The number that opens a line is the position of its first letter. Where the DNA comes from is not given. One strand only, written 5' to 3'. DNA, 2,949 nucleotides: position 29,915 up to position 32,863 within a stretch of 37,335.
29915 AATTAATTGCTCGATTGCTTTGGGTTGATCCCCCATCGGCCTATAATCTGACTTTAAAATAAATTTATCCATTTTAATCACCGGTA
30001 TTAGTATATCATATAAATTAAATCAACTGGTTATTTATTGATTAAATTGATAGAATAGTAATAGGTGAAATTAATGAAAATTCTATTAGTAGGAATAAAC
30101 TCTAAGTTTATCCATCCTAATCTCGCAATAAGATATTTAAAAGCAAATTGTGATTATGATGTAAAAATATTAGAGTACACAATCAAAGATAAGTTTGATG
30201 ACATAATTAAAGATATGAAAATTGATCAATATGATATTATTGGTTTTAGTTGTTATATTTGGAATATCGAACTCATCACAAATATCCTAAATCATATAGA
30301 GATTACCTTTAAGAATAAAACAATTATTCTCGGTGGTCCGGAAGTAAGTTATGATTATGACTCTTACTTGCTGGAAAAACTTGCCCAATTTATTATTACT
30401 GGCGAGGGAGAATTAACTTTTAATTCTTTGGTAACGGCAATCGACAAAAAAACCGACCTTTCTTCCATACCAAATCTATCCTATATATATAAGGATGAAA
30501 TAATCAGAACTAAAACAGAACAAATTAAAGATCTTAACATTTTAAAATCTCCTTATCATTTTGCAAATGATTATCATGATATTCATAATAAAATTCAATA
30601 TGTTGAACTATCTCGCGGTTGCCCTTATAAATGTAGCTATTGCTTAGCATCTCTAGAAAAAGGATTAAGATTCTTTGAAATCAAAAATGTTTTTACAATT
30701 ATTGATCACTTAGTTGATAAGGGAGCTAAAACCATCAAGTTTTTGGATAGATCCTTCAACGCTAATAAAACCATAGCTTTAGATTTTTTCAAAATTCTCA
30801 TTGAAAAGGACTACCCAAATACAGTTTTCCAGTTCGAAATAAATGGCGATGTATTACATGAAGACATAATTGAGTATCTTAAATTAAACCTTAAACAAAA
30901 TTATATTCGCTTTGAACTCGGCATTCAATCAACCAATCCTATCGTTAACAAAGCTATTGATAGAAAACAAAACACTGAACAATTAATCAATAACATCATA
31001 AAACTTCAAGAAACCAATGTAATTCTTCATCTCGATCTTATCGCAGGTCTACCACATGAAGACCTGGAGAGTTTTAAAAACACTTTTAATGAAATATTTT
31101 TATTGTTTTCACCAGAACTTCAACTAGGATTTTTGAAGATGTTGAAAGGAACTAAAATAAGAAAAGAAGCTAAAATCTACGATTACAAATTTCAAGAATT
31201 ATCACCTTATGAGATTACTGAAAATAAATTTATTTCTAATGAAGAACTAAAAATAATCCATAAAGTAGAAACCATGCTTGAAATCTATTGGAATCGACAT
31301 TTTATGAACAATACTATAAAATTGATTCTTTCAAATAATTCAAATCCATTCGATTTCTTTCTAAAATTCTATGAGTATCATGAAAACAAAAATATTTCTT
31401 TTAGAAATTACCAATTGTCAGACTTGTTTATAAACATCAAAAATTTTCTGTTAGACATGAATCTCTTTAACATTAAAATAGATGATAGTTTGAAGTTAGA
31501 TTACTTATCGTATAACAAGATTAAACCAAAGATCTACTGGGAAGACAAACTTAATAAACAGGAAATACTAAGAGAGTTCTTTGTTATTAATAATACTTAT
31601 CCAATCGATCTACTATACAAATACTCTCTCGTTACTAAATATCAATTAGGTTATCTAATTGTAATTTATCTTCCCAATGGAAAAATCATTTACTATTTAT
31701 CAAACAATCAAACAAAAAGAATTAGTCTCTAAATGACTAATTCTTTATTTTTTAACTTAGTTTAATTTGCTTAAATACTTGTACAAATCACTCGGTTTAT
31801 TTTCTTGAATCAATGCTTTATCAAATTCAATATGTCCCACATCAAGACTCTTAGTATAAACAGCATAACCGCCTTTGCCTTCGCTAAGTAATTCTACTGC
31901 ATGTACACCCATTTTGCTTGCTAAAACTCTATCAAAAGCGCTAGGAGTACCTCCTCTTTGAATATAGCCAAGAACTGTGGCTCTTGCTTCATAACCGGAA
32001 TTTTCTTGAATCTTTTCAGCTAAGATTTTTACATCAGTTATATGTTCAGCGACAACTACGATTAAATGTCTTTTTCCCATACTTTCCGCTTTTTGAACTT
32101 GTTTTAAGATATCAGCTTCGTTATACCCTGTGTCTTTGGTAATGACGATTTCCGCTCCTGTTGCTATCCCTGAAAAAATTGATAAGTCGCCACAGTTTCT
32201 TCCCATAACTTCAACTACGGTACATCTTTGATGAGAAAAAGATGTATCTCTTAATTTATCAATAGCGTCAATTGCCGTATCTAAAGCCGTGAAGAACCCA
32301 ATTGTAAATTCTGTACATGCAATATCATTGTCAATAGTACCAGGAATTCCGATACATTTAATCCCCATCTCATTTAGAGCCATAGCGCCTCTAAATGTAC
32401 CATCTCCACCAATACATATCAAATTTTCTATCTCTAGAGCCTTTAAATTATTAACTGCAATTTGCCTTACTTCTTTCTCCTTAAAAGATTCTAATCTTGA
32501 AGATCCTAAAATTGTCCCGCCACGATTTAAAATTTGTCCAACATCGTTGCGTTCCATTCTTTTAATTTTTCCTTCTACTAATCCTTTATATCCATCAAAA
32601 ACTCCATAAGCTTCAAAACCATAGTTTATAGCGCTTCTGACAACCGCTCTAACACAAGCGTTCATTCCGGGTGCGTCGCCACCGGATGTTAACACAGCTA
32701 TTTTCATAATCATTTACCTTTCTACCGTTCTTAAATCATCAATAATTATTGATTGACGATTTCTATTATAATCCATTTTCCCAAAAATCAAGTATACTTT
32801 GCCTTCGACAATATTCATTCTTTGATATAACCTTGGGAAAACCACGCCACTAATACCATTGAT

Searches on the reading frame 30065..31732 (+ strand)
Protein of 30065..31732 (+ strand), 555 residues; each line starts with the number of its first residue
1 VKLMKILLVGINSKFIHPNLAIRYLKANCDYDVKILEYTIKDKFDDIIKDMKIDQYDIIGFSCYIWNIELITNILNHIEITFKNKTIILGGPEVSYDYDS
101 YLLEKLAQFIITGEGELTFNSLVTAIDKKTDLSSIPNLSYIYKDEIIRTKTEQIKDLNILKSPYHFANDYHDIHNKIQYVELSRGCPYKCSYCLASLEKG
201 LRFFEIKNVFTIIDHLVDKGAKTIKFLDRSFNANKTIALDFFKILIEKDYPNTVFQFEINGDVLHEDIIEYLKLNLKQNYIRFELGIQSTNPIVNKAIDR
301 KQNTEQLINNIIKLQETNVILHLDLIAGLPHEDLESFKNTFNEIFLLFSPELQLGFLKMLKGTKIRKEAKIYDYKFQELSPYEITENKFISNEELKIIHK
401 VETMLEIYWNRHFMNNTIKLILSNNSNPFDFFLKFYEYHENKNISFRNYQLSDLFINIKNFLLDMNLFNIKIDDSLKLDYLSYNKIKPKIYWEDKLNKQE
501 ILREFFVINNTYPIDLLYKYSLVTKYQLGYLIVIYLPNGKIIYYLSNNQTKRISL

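Call 71: search_protein_families(library=pfam, proteins=[window:30065-31732:+], max_evalue=0.00001)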
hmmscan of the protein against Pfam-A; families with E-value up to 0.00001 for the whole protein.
window:30065-31732:+ (555 aa): 3 families
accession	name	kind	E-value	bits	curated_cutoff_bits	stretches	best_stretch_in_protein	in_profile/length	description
PF13311.11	DUF4080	-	2.5e-22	80.4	22.9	1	372-506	3-141/188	Protein of unknown function (DUF4080)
PF04055.27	Radical_SAM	-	7.3e-21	75.5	29.5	1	181-343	2-165/166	Radical SAM superfamily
PF02310.24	B12-binding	-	7e-15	55.4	32.1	1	8-122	3-120/121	B12 binding domain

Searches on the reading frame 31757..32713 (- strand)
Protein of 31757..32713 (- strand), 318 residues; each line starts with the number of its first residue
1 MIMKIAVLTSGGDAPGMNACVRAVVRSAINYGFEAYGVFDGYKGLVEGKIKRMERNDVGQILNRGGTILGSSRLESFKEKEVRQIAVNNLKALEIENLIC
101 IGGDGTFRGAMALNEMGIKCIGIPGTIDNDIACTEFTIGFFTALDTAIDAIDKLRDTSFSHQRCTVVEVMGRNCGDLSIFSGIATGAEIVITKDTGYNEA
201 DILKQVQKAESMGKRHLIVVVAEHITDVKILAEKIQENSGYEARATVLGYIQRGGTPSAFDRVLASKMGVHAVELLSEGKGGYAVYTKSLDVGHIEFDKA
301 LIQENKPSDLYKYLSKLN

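Call 71: search_protein_families(library=pfam, proteins=[window:31757-32713:-], max_evalue=0.00001)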
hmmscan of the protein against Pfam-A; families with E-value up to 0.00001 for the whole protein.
window:31757-32713:- (318 aa): 1 family
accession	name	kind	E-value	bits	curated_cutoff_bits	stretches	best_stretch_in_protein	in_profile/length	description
PF00365.25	PFK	-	4e-108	361.4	30.9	1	4-276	1-277/277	Phosphofructokinase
